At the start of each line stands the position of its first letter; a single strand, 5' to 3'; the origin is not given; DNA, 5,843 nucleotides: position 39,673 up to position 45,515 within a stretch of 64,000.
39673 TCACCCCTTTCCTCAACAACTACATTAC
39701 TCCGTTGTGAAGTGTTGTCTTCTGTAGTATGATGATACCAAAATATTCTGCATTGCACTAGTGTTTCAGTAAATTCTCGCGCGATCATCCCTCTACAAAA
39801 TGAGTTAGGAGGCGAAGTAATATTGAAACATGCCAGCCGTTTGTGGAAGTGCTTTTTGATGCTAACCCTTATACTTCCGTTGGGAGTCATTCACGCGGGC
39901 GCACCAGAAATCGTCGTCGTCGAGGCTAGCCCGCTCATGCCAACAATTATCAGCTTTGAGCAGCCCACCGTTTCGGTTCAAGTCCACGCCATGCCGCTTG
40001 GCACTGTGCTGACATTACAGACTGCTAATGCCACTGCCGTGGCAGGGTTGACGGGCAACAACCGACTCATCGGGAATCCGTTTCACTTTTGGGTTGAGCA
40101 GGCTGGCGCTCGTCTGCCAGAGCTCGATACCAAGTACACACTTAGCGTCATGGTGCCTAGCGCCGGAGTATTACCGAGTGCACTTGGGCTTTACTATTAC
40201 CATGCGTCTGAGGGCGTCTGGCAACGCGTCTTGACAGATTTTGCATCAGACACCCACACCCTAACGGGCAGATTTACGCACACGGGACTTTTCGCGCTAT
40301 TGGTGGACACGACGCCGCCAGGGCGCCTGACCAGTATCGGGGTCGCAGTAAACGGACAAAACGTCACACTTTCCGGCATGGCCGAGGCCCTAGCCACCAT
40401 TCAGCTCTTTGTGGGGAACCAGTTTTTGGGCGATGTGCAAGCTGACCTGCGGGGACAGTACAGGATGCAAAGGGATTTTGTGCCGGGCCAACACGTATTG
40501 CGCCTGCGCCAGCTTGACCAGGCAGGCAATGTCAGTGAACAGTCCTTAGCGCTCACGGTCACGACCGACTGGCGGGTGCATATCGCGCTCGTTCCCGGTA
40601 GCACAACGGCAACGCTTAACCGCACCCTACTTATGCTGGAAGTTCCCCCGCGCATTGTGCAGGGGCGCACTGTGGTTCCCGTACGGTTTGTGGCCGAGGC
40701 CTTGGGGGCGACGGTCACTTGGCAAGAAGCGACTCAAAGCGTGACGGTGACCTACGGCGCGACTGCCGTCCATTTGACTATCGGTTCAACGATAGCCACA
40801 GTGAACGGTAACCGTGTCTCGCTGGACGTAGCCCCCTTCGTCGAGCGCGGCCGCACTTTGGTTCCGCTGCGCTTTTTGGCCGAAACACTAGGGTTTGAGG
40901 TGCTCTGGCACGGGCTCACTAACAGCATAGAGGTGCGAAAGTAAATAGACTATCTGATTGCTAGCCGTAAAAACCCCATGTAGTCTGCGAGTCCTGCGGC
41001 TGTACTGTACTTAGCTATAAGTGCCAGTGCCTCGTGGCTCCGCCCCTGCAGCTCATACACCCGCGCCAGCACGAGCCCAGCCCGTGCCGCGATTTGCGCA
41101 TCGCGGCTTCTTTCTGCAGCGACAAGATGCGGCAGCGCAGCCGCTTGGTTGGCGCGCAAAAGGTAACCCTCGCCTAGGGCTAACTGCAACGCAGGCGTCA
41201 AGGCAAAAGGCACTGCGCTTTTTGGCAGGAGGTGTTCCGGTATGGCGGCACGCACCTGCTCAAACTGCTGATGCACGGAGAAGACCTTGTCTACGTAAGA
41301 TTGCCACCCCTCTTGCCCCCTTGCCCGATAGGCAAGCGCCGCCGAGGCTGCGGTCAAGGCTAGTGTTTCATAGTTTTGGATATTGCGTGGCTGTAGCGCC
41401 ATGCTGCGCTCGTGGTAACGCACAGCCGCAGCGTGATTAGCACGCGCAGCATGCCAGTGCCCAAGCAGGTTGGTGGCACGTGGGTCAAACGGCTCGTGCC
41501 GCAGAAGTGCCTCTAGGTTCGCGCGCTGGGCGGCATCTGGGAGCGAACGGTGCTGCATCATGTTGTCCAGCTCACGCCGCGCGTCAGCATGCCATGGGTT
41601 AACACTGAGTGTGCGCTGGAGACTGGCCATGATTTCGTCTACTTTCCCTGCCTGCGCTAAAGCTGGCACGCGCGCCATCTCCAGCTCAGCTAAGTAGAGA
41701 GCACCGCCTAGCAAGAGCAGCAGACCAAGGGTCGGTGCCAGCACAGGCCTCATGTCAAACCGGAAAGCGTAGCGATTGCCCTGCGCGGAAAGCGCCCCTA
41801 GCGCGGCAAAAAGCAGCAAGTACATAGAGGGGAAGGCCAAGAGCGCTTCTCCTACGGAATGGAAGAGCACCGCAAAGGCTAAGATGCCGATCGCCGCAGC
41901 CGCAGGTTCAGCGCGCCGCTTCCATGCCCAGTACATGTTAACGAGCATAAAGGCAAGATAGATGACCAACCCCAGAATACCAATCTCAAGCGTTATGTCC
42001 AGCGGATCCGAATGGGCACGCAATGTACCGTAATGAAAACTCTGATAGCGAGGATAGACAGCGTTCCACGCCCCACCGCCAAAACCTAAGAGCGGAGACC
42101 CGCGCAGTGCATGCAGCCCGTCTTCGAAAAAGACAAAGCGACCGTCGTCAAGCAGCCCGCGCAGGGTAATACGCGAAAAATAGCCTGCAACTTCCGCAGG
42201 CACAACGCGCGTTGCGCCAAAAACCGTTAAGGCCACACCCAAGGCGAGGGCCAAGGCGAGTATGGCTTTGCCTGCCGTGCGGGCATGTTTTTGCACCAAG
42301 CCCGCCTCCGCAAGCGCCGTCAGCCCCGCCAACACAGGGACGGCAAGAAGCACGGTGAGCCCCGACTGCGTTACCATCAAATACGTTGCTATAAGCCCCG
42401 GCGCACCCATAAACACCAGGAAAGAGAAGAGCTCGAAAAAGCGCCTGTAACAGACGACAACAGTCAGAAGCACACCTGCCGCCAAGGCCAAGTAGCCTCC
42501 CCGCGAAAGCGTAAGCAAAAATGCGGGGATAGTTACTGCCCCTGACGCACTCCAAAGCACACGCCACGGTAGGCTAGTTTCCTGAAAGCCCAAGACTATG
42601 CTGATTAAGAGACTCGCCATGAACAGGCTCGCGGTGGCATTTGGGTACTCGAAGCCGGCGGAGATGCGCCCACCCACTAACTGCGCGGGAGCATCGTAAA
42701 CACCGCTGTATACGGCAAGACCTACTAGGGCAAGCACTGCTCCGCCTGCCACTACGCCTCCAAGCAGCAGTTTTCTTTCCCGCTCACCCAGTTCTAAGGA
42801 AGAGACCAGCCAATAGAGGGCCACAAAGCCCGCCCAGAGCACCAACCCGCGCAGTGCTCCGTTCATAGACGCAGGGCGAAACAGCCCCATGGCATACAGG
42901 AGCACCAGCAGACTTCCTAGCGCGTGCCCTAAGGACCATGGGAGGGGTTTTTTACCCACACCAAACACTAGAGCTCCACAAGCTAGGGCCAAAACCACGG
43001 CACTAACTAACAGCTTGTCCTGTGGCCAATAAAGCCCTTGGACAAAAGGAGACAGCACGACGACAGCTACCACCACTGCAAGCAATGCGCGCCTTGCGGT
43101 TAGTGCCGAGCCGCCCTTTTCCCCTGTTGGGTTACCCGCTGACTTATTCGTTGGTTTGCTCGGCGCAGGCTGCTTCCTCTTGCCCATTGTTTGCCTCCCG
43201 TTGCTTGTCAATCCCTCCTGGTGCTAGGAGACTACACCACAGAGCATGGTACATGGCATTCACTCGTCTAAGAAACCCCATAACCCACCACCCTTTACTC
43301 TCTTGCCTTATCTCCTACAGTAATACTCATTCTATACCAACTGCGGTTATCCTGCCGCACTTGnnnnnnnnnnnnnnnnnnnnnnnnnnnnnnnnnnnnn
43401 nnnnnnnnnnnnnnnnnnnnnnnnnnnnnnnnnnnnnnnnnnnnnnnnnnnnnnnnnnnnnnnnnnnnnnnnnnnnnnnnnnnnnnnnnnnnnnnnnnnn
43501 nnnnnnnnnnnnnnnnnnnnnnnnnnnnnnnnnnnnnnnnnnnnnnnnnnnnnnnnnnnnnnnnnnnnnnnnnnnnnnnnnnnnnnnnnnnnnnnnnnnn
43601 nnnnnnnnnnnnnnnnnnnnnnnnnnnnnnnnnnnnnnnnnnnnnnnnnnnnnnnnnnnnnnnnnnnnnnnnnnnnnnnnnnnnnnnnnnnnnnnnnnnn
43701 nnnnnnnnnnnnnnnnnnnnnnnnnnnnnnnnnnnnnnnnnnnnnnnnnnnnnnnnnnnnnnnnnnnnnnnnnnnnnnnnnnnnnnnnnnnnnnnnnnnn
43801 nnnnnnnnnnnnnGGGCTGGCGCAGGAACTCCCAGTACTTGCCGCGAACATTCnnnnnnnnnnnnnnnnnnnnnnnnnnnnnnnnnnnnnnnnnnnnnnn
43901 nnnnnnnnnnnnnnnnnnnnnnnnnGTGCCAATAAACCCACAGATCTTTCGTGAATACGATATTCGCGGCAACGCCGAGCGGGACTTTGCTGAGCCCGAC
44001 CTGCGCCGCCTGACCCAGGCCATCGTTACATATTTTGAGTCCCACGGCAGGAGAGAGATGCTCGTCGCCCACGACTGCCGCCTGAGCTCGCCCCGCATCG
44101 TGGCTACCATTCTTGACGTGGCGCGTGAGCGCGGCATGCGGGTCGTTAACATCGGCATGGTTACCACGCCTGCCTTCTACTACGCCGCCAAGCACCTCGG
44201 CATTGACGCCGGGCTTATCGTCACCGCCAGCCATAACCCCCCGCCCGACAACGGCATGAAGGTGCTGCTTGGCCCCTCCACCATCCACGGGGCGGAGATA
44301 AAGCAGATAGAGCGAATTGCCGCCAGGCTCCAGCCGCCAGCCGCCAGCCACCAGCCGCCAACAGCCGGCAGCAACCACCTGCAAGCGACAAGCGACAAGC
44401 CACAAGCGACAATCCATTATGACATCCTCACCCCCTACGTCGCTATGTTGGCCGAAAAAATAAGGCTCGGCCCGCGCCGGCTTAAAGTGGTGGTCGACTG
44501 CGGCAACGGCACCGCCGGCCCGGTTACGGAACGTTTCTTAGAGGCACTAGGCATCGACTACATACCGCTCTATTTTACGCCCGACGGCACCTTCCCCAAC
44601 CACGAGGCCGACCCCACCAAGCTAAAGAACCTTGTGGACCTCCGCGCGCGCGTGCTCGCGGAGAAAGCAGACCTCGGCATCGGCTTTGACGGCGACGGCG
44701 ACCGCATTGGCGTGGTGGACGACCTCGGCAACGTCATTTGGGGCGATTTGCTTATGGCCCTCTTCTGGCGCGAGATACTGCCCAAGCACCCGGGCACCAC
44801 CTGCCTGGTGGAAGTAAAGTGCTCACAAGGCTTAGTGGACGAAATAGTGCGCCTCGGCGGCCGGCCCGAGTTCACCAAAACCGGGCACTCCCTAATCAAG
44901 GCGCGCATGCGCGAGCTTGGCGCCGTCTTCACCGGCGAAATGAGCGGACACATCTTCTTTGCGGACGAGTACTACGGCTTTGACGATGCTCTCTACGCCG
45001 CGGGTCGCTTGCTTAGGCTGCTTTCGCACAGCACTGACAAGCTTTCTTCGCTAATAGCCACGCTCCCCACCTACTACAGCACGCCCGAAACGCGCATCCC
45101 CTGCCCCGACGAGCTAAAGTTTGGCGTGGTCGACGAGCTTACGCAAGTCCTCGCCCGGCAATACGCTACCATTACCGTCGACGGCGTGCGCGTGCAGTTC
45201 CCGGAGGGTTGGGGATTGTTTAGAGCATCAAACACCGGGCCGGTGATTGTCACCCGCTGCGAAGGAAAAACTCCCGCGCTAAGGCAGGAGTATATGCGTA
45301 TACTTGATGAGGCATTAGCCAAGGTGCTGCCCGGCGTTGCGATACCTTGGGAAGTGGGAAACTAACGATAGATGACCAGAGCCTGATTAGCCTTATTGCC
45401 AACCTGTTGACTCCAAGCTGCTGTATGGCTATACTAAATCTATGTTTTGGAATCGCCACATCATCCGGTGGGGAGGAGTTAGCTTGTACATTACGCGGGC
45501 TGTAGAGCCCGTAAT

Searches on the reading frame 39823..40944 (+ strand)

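Call 10: search_protein_families(library=pfam, proteins=[window:39823-40944:+], max_evalue=0.01)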
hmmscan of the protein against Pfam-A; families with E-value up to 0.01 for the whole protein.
window:39823-40944:+ (373 aa): 3 families
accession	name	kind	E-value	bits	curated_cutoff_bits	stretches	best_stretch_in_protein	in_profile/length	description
PF07833.16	Cu_amine_oxidN1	-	1.4e-51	173.5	24.2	2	266-370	3-107/108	Copper amine oxidase N-terminal domain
PF17936.7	Big_6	-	3.2e-06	27.7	27.6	1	174-241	8-77/83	Bacterial Ig domain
PF19077.6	Big_13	-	1.8e-05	25.6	27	1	180-246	28-100/102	Bacterial Ig-like domain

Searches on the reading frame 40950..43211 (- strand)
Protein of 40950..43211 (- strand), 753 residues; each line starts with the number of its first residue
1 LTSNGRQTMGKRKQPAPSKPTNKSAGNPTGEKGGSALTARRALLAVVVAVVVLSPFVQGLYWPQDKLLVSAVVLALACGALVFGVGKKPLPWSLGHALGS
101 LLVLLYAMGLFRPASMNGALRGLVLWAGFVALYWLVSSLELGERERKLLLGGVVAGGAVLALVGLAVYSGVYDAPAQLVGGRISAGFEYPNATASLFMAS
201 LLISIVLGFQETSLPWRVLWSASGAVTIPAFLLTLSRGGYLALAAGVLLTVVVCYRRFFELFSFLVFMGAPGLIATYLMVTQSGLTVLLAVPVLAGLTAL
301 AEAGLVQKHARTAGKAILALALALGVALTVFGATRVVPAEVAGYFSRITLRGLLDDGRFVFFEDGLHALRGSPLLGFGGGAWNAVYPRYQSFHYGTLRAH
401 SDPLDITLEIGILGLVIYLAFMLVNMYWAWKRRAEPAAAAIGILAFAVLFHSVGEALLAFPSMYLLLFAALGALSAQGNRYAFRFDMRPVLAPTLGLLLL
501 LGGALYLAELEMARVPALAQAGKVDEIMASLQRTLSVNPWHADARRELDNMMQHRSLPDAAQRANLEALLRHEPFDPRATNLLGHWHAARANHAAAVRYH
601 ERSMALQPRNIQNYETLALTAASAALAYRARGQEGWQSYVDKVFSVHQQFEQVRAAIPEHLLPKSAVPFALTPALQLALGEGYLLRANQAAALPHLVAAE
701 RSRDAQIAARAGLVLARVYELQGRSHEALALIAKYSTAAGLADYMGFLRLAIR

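Call 10: search_protein_families(library=pfam, proteins=[window:40950-43211:-], max_evalue=0.01)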
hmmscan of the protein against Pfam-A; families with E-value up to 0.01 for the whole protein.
window:40950-43211:- (753 aa): 2 families
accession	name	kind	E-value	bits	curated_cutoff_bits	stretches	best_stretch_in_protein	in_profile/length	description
PF04932.20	Wzy_C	-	8.9e-09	35.7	31.7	1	226-419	5-149/149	O-Antigen ligase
PF13176.12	TPR_7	-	8.1e-05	22.9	27.9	0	581-609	3-33/36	Tetratricopeptide repeat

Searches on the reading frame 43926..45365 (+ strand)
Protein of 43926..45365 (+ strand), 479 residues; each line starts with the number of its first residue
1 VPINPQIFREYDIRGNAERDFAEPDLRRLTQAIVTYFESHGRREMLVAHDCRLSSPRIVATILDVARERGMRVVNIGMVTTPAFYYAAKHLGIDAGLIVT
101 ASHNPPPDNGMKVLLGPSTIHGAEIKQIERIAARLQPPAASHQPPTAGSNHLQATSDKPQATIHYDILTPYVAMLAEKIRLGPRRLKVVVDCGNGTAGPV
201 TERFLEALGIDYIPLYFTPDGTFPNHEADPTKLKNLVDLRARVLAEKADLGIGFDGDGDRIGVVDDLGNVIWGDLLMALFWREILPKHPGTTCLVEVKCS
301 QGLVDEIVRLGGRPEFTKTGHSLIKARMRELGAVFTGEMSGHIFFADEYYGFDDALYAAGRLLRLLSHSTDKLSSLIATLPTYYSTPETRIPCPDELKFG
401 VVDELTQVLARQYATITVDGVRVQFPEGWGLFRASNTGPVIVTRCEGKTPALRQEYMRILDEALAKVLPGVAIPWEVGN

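Call 10: search_protein_families(library=pfam, proteins=[window:43926-45365:+], max_evalue=0.01)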
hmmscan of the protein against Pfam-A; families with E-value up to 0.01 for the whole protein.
window:43926-45365:+ (479 aa): 4 families
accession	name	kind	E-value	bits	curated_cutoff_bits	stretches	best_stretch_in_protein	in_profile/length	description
PF02878.22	PGM_PMM_I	-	8.8e-31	106.9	22.5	1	6-134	2-133/138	Phosphoglucomutase/phosphomannomutase, alpha/beta/alpha domain I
PF02879.22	PGM_PMM_II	-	7e-26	91.2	29.3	1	170-267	2-102/103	Phosphoglucomutase/phosphomannomutase, alpha/beta/alpha domain II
PF02880.22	PGM_PMM_III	-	3.1e-20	72.9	20.7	1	273-382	2-113/115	Phosphoglucomutase/phosphomannomutase, alpha/beta/alpha domain III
PF00408.26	PGM_PMM_IV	-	2e-08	34.6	23.1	1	388-456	1-61/68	Phosphoglucomutase/phosphomannomutase, C-terminal domain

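Call 65: find_related_loci(query=window:43926-45365:+, collection=genome_contigs, flank=10000)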
Query window:43926-45365:+ (479 aa) in genome_contigs; peptide patterns used: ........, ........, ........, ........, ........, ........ (x = any residue, [..] = any of these).
600 stretches matched a pattern (row limit reached: there are more); 599 encode a relative of the query (tblastn E <= 1e-3); the best 80 are kept; 80 distinct loci.
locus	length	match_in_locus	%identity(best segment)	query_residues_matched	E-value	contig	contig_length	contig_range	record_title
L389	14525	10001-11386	54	3-476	3e-160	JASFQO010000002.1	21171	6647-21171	MAG: Bacillota bacterium isolate D0819S20remetaG_Bin_55 D0819S20remetaG_FD_scaffold_298_c1, whole genome shotgun sequenc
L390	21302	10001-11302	53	1-450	9e-158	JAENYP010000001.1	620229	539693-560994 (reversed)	MAG: Thermincola ferriacetica isolate BL5_bin.1 BL5_bin1_NODE_4_length_620229_cov_57.804294, whole genome shotgun sequen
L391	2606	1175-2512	53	7-466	1e-166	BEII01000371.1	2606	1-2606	Bacterium HR32 DNA, contig: NODE_10224_371, isolate: HRbin32, whole genome shotgun sequence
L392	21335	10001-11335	52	1-464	4e-154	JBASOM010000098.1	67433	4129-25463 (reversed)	MAG: Tepidanaerobacteraceae bacterium isolate MFD13476_ilm_asm_bin3 k127_29085, whole genome shotgun sequence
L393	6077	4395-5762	50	3-476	5e-154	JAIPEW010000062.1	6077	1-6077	MAG: Clostridiales bacterium isolate Tobar18m-G8 Tobar18m-C4950, whole genome shotgun sequence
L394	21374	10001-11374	52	1-476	4e-151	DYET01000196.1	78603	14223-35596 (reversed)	MAG TPA_asm: Desulfovirgula sp. isolate Tomsk_2_57_21 Tomsk_k141_81253, whole genome shotgun sequence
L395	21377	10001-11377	50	1-475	1e-147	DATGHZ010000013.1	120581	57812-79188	MAG TPA_asm: bacterium isolate SMAG_U9794 k141_1712827, whole genome shotgun sequence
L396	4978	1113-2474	51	1-475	4e-148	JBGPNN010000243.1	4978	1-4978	MAG: bacterium isolate OBJ_0618_7090110_213 k141_4392242_length_4978_cov_51.0000, whole genome shotgun sequence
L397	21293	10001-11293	52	3-451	7e-145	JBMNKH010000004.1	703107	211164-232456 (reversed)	MAG: Bacillota bacterium isolate SBF912LR0HQ0183 contig_43028, whole genome shotgun sequence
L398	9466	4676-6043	50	1-475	2e-139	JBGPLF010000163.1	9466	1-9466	MAG: bacterium isolate OBJ_0618_7090110_269 k141_7591376_length_9466_cov_9.0000, whole genome shotgun sequence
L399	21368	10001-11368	48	3-476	3e-138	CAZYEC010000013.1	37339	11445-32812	MAG TPA_asm: uncultured Eubacteriales bacterium isolate binchicken_co39_290 genome assembly, contig: NODE_2645_length_37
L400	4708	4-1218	53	44-465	1e-139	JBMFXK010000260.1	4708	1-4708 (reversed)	MAG: Clostridia bacterium isolate KM4364-42 NODE_7484_length_4708_cov_3.798195, whole genome shotgun sequence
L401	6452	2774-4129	46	1-464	8e-137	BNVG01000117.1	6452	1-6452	Synergistales bacterium MS499-57 DNA, sequence117, whole genome shotgun sequence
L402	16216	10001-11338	49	3-469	2e-135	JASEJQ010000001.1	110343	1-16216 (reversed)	MAG: Thermoanaerobacteraceae bacterium isolate Yes75-04 NODE_1_length_110343_cov_8.309544, whole genome shotgun sequence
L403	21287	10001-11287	51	3-449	2e-134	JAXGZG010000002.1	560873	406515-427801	MAG: Bacillota bacterium isolate AnMBR.bin531 bin531_2, whole genome shotgun sequence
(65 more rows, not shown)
